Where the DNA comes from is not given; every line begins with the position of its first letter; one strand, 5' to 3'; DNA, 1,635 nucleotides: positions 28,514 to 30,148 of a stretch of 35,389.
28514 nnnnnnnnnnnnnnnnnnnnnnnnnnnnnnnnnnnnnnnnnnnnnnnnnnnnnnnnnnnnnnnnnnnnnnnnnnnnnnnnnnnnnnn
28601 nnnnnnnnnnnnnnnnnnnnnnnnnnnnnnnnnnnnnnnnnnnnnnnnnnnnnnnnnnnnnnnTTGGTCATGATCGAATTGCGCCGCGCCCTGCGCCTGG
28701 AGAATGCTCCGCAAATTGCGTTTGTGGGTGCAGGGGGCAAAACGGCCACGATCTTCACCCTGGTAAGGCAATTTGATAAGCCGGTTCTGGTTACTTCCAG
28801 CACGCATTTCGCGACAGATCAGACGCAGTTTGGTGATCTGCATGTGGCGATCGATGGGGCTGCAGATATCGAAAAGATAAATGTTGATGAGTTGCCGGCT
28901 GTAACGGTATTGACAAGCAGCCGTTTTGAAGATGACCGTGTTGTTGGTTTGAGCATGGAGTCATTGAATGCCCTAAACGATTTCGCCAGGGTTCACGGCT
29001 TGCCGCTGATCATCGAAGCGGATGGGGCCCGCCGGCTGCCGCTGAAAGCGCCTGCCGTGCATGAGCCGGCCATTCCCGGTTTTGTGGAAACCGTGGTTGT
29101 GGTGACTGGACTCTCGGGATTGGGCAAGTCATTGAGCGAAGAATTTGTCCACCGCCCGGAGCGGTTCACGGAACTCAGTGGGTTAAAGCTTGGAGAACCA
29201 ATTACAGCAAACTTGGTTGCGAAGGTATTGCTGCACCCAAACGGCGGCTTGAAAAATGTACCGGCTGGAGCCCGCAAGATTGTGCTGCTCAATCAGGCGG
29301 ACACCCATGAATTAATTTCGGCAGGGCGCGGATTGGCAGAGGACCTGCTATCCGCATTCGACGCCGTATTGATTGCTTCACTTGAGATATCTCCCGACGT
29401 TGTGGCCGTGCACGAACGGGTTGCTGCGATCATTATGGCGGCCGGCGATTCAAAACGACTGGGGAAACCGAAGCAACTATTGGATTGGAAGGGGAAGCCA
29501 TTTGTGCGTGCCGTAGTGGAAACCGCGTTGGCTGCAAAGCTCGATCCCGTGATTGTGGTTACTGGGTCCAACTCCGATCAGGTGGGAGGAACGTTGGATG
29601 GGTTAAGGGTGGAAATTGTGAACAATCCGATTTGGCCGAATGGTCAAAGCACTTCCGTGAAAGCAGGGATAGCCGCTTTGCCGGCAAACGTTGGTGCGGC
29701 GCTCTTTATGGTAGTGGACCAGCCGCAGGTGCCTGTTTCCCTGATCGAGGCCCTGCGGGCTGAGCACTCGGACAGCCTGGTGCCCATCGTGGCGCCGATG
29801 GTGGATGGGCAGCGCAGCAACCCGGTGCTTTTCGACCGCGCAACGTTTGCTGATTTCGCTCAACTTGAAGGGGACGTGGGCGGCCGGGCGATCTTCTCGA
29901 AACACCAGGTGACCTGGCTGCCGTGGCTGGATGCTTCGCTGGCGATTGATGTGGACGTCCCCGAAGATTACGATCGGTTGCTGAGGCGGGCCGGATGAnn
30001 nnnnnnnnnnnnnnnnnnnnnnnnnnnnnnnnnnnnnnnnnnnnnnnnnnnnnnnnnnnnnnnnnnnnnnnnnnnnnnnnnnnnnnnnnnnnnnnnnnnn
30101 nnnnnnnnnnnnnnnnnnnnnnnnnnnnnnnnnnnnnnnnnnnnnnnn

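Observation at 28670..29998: YqeC-MocA Rosetta-stone fusion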

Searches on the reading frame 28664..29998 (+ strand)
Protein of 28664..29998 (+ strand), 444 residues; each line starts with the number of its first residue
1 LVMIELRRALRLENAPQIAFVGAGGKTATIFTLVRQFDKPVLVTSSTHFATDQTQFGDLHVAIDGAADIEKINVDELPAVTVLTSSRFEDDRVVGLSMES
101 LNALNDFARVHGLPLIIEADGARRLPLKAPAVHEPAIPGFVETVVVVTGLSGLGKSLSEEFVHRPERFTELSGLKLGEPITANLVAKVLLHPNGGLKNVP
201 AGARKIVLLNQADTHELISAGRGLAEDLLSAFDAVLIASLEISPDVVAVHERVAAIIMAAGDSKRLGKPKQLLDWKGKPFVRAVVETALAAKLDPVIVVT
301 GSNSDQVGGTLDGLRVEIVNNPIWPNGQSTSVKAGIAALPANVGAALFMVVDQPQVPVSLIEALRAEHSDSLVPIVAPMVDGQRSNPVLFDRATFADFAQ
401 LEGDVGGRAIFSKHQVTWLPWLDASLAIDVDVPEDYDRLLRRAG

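Call 3: search_protein_families(library=pfam, proteins=[window:28664-29998:+], max_evalue=0.01)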
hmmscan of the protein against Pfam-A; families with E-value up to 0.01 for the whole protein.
window:28664-29998:+ (444 aa): 4 families
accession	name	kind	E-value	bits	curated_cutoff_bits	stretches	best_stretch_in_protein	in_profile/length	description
PF12804.13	NTP_transf_3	-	4.6e-34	118.4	27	1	255-414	1-157/160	MobA-like NTP transferase domain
PF19842.5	YqeC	-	1.6e-32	113.2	27.6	1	18-166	1-145/145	YqeC protein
PF01128.25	IspD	-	5e-06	26.9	27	1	253-370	1-119/221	2-C-methyl-D-erythritol 4-phosphate cytidylyltransferase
PF02348.25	CTP_transf_3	-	0.0009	19.5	22.6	1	254-303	1-50/217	Cytidylyltransferase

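Call 4: search_protein_families(library=ncbifam, proteins=[window:28664-29998:+], max_evalue=0.01)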
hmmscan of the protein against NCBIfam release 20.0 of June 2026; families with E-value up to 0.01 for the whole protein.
window:28664-29998:+ (444 aa): 29 families (the best 25 are shown)
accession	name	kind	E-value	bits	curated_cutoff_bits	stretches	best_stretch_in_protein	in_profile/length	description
TIGR03172.2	TIGR03172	equivalog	1.9e-49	168.3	73.05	1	18-229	2-207/209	selenium cofactor biosynthesis protein YqeC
TIGR03310.1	matur_MocA_YgfJ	equivalog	2.6e-42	144.9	186.45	1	255-438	2-187/188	molybdenum cofactor cytidylyltransferase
NF045665.1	NTPtran_DVU1551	equivalog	6.1e-33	114.3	315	1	253-443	1-193/359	DVU_1551 family NTP transferase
TIGR03202.1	pucB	equivalog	1.1e-28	100.3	235.05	1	254-436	2-192/192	xanthine dehydrogenase accessory protein PucB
NF045782.1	NicBOxredNboR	equivalog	6.1e-20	71.8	260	1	251-438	7-204/206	nicotine blue oxidoreductase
NF001855.0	PRK00576.1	equivalog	1.2e-08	34.8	205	1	252-379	6-130/197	molybdenum cofactor guanylyltransferase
NF001457.0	PRK00317.1-3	equivalog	7.9e-08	32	164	1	254-377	3-122/200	molybdenum cofactor guanylyltransferase MobA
NF053639.1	Mfer334_fam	equivalog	1.2e-07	31.8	260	1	268-364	25-122/209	pseudomurein biosynthesis protein PmurB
TIGR01173.1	glmU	equivalog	1.2e-07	31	366.85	1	254-375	2-124/452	bifunctional UDP-N-acetylglucosamine diphosphorylase/glucosamine-1-phosphate N-acetyltransferase GlmU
TIGR02665.1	molyb_mobA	equivalog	1.8e-07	31.4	151.85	1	254-389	2-133/186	molybdenum cofactor guanylyltransferase MobA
NF010932.0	PRK14352.1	equivalog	3.9e-07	29.1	611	1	250-371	4-129/488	bifunctional UDP-N-acetylglucosamine diphosphorylase/glucosamine-1-phosphate N-acetyltransferase GlmU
NF002741.0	PRK02726.1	equivalog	6.3e-07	29.2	179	1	250-339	5-91/200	molybdenum cofactor guanylyltransferase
NF010933.0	PRK14353.1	equivalog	9.3e-07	27.8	505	1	250-371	3-127/453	bifunctional UDP-N-acetylglucosamine diphosphorylase/glucosamine-1-phosphate N-acetyltransferase GlmU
TIGR00453.1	ispD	equivalog_domain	3.1e-06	26.8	181.3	1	255-364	2-113/219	2-C-methyl-D-erythritol 4-phosphate cytidylyltransferase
NF011056.0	PRK14489.1-1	equivalog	3.7e-06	26.3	379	1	252-304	5-56/363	bifunctional molybdenum cofactor guanylyltransferase MobA/molybdopterin-guanine dinucleotide biosynthesis adaptor protein MobB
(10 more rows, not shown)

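Call 8: find_homologous_proteins(query=window:28664-29998:+, max_evalue=1e-10)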
Query window:28664-29998:+ (444 aa): 3775 proteins with E <= 1e-10 among 8000 candidates; the best 120 are listed.
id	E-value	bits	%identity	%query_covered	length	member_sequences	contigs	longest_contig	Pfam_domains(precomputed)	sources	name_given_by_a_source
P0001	8.3e-283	955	100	100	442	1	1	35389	PF01128.26,PF12804.14,PF19842.6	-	-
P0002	3.6e-226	769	80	100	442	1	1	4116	PF01128.26,PF12804.14,PF19842.6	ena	-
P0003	3.1e-192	657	68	100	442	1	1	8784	PF12804.14,PF19842.6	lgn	-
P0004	4.4e-192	657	69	100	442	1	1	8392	PF12804.14,PF19842.6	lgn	-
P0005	6.7e-188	643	67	99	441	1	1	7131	PF12804.14,PF19842.6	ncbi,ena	-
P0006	6.2e-186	636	67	100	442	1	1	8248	PF12804.14,PF19842.6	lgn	-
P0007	8.3e-186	636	68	99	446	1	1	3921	PF12804.14,PF19842.6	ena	-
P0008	1.3e-185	635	66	98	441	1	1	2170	PF12804.14,PF19842.6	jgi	jgi:molybdenum cofactor cytidylyltransferase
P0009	3.9e-183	627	67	100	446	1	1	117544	PF12804.14,PF19842.6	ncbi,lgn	-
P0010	9.9e-183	626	66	100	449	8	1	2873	PF12804.14,PF19842.6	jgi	-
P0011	2.5e-182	625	67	100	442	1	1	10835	PF12804.14,PF19842.6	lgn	-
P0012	2.6e-182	624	65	99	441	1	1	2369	PF12804.14,PF19842.6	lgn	-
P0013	1.2e-181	622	65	100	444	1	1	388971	PF12804.14,PF19842.6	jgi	jgi:molybdenum cofactor cytidylyltransferase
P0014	1.4e-181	622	66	100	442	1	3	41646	PF12804.14,PF19842.6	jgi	-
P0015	2.6e-181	621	65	100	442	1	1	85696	PF12804.14,PF19842.6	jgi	jgi:molybdenum cofactor cytidylyltransferase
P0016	4.3e-181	620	66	98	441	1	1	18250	PF12804.14,PF19842.6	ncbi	-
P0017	1.7e-180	618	65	100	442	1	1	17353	PF12804.14,PF19842.6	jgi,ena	-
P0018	2.9e-180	618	66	98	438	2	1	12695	PF12804.14,PF19842.6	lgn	-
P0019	1.0e-179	616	66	100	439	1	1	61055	PF12804.14,PF19842.6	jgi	jgi:molybdenum cofactor cytidylyltransferase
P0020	1.1e-179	616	67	100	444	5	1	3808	PF12804.14,PF19842.6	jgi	-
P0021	1.7e-178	612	65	100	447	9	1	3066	PF12804.14,PF19842.6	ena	-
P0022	3.6e-178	611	64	100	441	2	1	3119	PF01128.26,PF12804.14,PF19842.6,PF02348.26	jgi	jgi:molybdenum cofactor cytidylyltransferase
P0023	1.1e-177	609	64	100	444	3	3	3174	PF12804.14,PF19842.6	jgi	jgi:molybdenum cofactor cytidylyltransferase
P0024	1.5e-177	609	65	100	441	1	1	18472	PF12804.14,PF19842.6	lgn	-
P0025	1.6e-177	609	64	100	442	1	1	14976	PF12804.14,PF19842.6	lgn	-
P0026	1.9e-176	605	64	99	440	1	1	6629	PF12804.14,PF19842.6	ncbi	-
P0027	3.0e-175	601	64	100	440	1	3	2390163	PF12804.14,PF19842.6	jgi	jgi:molybdenum cofactor cytidylyltransferase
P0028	4.2e-175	601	64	100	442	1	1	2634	PF12804.14,PF19842.6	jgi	jgi:molybdenum cofactor cytidylyltransferase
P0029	2.9e-174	598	64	100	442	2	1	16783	PF12804.14,PF19842.6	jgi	jgi:molybdenum cofactor cytidylyltransferase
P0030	6.0e-174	597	63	100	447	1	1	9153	PF12804.14,PF19842.6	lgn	-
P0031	1.2e-173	596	63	100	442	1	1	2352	PF12804.14,PF19842.6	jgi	jgi:molybdenum cofactor cytidylyltransferase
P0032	4.8e-173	594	63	100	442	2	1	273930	PF12804.14,PF19842.6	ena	-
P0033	7.7e-173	593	63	98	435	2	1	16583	PF12804.14,PF19842.6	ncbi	ncbi:MAG: selenium cofactor biosynthesis protein YqeC [Anaerolineales bacterium]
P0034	3.8e-172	591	63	100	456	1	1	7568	PF12804.14,PF19842.6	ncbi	ncbi:MAG: selenium cofactor biosynthesis protein YqeC, partial [Anaerolineales bacterium]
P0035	1.4e-171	589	63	99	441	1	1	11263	PF01128.26,PF12804.14,PF19842.6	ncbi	-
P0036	2.3e-171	588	63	100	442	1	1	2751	PF12804.14,PF19842.6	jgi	jgi:molybdenum cofactor cytidylyltransferase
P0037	4.6e-170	584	62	100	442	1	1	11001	PF12804.14,PF19842.6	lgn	-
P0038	7.9e-169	580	62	100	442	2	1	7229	PF12804.14,PF19842.6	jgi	jgi:molybdenum cofactor cytidylyltransferase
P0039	2.0e-168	579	62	100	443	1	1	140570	PF12804.14,PF19842.6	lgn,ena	-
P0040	1.2e-167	576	64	100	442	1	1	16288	PF12804.14,PF19842.6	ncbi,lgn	ncbi:MAG: selenium cofactor biosynthesis protein YqeC [Anaerolineales bacterium]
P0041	8.4e-167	573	62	100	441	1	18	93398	PF12804.14,PF19842.6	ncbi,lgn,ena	-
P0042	4.5e-166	571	61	100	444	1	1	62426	PF12804.14,PF19842.6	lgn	-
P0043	6.6e-166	570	62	98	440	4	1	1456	PF12804.14,PF19842.6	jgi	jgi:molybdenum cofactor cytidylyltransferase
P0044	2.4e-165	569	59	100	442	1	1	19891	PF12804.14,PF19842.6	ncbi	-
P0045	3.9e-165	568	60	100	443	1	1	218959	PF12804.14,PF19842.6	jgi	jgi:molybdenum cofactor cytidylyltransferase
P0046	3.6e-164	565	61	100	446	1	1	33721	PF12804.14,PF19842.6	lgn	-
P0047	2.8e-163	562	60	100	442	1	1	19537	PF12804.14,PF19842.6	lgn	-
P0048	1.2e-162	560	62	100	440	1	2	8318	PF12804.14,PF19842.6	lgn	-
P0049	2.2e-162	559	60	100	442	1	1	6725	PF12804.14,PF19842.6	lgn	-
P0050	3.8e-162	558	81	72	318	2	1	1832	PF01128.26,PF12804.14,PF19842.6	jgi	jgi:molybdenum cofactor cytidylyltransferase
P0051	3.8e-162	558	50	99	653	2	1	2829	PF00483.30,PF01128.26,PF12804.14,PF19842.6,PF02348.26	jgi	jgi:molybdenum cofactor cytidylyltransferase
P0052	3.9e-162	558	60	99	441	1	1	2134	PF01128.26,PF12804.14,PF19842.6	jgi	jgi:molybdenum cofactor cytidylyltransferase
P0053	4.5e-161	554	62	95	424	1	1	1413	PF12804.14,PF19842.6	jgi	jgi:molybdenum cofactor cytidylyltransferase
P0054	1.1e-160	553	60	99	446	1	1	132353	PF12804.14,PF19842.6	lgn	-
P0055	2.7e-160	552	60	100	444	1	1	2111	PF12804.14,PF19842.6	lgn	-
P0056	1.0e-159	550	59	99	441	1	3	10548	PF12804.14,PF19842.6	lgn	-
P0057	1.5e-159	549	59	100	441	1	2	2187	PF12804.14,PF19842.6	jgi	jgi:molybdenum cofactor cytidylyltransferase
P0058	1.6e-159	549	58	100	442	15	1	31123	PF01128.26,PF12804.14,PF19842.6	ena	-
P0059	2.6e-159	549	61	99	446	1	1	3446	PF12804.14,PF19842.6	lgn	-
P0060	3.9e-158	545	58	100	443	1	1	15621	PF12804.14,PF19842.6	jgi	jgi:molybdenum cofactor cytidylyltransferase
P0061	2.2e-157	542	58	99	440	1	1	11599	PF12804.14,PF19842.6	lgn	-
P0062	2.3e-157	542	61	93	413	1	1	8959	PF12804.14,PF19842.6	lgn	-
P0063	1.5e-153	530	57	99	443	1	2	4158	PF12804.14,PF19842.6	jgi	jgi:molybdenum cofactor cytidylyltransferase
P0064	6.2e-153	528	55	100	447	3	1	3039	PF12804.14,PF19842.6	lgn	-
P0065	5.4e-151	521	57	100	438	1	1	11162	PF12804.14,PF19842.6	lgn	-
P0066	1.6e-150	520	57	99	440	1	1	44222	PF12804.14,PF19842.6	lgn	-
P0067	8.9e-150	517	55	99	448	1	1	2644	PF12804.14,PF19842.6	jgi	-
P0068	9.5e-149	514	57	99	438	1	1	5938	PF12804.14,PF19842.6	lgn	-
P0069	2.0e-148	513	57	100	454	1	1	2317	PF12804.14,PF19842.6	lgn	-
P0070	2.4e-148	513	56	98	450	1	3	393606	PF01128.26,PF12804.14,PF19842.6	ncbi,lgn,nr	ncbi:MAG: putative selenium-dependent hydroxylase accessory protein YqeC [Chloroflexi bacterium]|nr:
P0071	1.4e-147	510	57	98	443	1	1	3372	PF12804.14,PF19842.6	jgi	jgi:molybdenum cofactor cytidylyltransferase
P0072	2.0e-145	503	58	93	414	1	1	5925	PF01128.26,PF12804.14,PF19842.6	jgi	jgi:molybdenum cofactor cytidylyltransferase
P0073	2.6e-145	503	56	99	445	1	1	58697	PF12804.14,PF19842.6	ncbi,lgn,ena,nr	ncbi:MAG: selenium cofactor biosynthesis protein YqeC [Chloroflexi bacterium]|nr:selenium cofactor b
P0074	3.2e-145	502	53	97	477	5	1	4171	PF12804.14,PF19842.6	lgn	-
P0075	3.5e-143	496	62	85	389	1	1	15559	PF12804.14,PF19842.6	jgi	jgi:molybdenum cofactor cytidylyltransferase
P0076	5.2e-143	495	55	99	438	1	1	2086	PF12804.14,PF19842.6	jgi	jgi:molybdenum cofactor cytidylyltransferase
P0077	5.7e-143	495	53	98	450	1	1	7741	PF01128.26,PF12804.14,PF19842.6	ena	-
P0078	7.4e-143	494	54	99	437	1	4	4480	PF12804.14,PF19842.6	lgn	-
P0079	4.6e-142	492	53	98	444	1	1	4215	PF12804.14,PF19842.6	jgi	jgi:molybdenum cofactor cytidylyltransferase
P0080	5.6e-142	492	54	98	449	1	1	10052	PF01128.26,PF12804.14,PF19842.6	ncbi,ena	-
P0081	1.2e-141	490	54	98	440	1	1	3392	PF12804.14,PF19842.6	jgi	jgi:molybdenum cofactor cytidylyltransferase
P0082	1.6e-141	490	55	99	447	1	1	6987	PF12804.14,PF19842.6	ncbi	-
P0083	8.2e-141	488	53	98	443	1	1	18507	PF12804.14,PF19842.6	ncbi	-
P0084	3.5e-140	486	55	98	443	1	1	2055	PF12804.14,PF19842.6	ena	-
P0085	5.1e-140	485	62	85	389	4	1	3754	PF12804.14,PF19842.6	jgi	jgi:molybdenum cofactor cytidylyltransferase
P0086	5.2e-140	485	53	99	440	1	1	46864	PF12804.14,PF19842.6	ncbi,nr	ncbi:MAG: putative selenium-dependent hydroxylase accessory protein YqeC [Chloroflexi bacterium]|nr:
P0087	5.4e-140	485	53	99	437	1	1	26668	PF12804.14,PF19842.6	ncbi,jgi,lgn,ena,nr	ncbi:MAG TPA: selenium cofactor biosynthesis protein YqeC [Anaerolineales bacterium]|nr:selenium cof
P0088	5.6e-140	485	55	98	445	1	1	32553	PF12804.14,PF19842.6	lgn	-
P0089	6.6e-140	485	53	99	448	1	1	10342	PF12804.14,PF19842.6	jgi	jgi:molybdenum cofactor cytidylyltransferase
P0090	8.8e-140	484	53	99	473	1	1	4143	PF12804.14,PF19842.6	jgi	jgi:molybdenum cofactor cytidylyltransferase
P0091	9.6e-140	484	53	98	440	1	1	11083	PF12804.14,PF19842.6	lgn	-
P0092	3.0e-139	483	54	95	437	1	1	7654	PF12804.14,PF19842.6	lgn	-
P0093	4.6e-139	482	53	98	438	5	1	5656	PF12804.14,PF19842.6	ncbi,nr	ncbi:MAG: putative selenium-dependent hydroxylase accessory protein YqeC [Chloroflexi bacterium]|nr:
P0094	8.8e-139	481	53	99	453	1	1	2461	PF12804.14,PF19842.6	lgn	-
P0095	1.0e-138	481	52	99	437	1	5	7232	PF12804.14,PF19842.6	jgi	jgi:molybdenum cofactor cytidylyltransferase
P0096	1.3e-138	481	52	98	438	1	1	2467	PF12804.14,PF19842.6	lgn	-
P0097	1.6e-138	480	53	98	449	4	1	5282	PF12804.14,PF19842.6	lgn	-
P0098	1.7e-138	480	51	99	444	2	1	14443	PF12804.14,PF19842.6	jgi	-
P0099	2.0e-138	480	53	95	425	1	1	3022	PF12804.14,PF19842.6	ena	-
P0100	4.2e-138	479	52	98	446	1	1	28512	PF12804.14,PF19842.6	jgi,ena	-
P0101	5.4e-138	478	53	99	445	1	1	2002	PF12804.14,PF19842.6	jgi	-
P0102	5.7e-138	478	51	98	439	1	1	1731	PF12804.14,PF19842.6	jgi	jgi:molybdenum cofactor cytidylyltransferase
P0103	1.1e-137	477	51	98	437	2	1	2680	PF12804.14,PF19842.6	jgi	jgi:molybdenum cofactor cytidylyltransferase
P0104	1.3e-137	477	51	99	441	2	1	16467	PF12804.14,PF19842.6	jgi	-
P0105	1.7e-137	477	50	98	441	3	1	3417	PF12804.14,PF19842.6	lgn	-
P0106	1.7e-137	477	52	99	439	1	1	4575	PF12804.14,PF19842.6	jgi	jgi:molybdenum cofactor cytidylyltransferase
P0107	2.1e-137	476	51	98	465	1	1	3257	PF12804.14,PF19842.6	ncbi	-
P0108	2.2e-137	476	52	99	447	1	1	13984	PF12804.14,PF19842.6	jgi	jgi:molybdenum cofactor cytidylyltransferase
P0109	2.4e-137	476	52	98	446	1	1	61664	PF12804.14,PF19842.6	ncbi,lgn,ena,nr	ncbi:MAG: putative selenium-dependent hydroxylase accessory protein YqeC [Chloroflexi bacterium]|nr:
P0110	2.8e-137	476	52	98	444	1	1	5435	PF12804.14,PF19842.6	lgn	-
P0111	3.2e-137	476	52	98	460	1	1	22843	PF12804.14,PF19842.6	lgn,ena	-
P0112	3.2e-137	476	52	98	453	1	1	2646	PF12804.14,PF19842.6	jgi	jgi:molybdenum cofactor cytidylyltransferase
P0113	4.2e-137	476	53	99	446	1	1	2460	PF12804.14,PF19842.6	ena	-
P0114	4.4e-137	475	53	98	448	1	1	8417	PF12804.14,PF19842.6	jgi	-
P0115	5.1e-137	475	50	98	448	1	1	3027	PF12804.14,PF19842.6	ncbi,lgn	-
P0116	5.5e-137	475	52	99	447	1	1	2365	PF12804.14,PF19842.6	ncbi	-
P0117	5.8e-137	475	53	98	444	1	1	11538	PF12804.14,PF19842.6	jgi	jgi:molybdenum cofactor cytidylyltransferase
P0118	7.0e-137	475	52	99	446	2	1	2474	PF12804.14,PF19842.6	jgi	jgi:molybdenum cofactor cytidylyltransferase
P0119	8.0e-137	475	51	99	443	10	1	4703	PF12804.14,PF19842.6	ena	-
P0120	1.2e-136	474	52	99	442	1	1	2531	PF12804.14,PF19842.6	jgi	jgi:molybdenum cofactor cytidylyltransferase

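Call 20: search_solved_structures(query=A1, max_evalue=1, show_alignments=2)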
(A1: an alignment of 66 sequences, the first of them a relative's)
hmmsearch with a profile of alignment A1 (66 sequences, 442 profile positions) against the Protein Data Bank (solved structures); distinct sequences matched with E-value up to 1: 72 (the best 60 are shown).
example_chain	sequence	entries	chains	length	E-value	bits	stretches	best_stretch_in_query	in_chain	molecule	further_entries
2we9_A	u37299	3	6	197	3.1e-29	105.3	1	249-440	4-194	MOBA-RELATED PROTEIN | MOCA-RELATED PROTEIN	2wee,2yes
3d5n_A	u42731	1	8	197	3.1e-25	92.1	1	251-438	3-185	Q97W15_SULSO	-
2waw_A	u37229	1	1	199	5.7e-24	88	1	249-439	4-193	MOBA RELATE PROTEIN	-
6plj_A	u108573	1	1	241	2.4e-11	46.3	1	250-375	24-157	nucleotidyl transferase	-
9dqf_A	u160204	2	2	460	1.2e-09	40.8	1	252-369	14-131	Bifunctional protein GlmU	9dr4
1hjj_A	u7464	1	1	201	3e-07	32.8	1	249-437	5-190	MOLYBDOPTERIN-GUANINE DINUCLEOTIDE BIOSYNTHESIS PROTEIN A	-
5vmk_A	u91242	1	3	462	3.5e-07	32.6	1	248-379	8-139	Bifunctional protein GlmU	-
1hjl_A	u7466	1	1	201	4.2e-07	32.4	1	249-393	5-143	MOLYBDOPTERIN-GUANINE DINUCLEOTIDE BIOSYNTHESIS PROTEIN A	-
1fr9_A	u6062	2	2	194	9.2e-07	31.2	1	249-385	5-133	MOLYBDOPTERIN-GUANINE DINUCLEOTIDE BIOSYNTHESIS PROTEIN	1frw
1e5k_A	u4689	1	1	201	9.5e-07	31.2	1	249-385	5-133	MOLYBDOPTERIN-GUANINE DINUCLEOTIDE BIOSYNTHESIS PROTEIN A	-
1h4d_A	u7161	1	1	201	1.5e-06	30.5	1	249-385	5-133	MOLYBDOPTERIN-GUANINE DINUCLEOTIDE BIOSYNTHESIS PROTEIN A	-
1h4e_A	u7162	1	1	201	3.6e-06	29.3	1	249-307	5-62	MOLYBDOPTERIN-GUANINE DINUCLEOTIDE BIOSYNTHESIS PROTEIN A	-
1h4c_A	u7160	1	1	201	1.9e-05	26.9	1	249-385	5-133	MOLYBDOPTERIN-GUANINE DINUCLEOTIDE BIOSYNTHESIS PROTEIN A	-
2v0h_A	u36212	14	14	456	2.1e-05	26.8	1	250-368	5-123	BIFUNCTIONAL PROTEIN GLMU | GLUCOSAMINE-1-PHOSPHATE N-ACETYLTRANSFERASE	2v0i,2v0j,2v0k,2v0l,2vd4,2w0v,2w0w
2qkx_A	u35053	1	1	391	2.5e-05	26.5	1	251-373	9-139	Bifunctional protein glmU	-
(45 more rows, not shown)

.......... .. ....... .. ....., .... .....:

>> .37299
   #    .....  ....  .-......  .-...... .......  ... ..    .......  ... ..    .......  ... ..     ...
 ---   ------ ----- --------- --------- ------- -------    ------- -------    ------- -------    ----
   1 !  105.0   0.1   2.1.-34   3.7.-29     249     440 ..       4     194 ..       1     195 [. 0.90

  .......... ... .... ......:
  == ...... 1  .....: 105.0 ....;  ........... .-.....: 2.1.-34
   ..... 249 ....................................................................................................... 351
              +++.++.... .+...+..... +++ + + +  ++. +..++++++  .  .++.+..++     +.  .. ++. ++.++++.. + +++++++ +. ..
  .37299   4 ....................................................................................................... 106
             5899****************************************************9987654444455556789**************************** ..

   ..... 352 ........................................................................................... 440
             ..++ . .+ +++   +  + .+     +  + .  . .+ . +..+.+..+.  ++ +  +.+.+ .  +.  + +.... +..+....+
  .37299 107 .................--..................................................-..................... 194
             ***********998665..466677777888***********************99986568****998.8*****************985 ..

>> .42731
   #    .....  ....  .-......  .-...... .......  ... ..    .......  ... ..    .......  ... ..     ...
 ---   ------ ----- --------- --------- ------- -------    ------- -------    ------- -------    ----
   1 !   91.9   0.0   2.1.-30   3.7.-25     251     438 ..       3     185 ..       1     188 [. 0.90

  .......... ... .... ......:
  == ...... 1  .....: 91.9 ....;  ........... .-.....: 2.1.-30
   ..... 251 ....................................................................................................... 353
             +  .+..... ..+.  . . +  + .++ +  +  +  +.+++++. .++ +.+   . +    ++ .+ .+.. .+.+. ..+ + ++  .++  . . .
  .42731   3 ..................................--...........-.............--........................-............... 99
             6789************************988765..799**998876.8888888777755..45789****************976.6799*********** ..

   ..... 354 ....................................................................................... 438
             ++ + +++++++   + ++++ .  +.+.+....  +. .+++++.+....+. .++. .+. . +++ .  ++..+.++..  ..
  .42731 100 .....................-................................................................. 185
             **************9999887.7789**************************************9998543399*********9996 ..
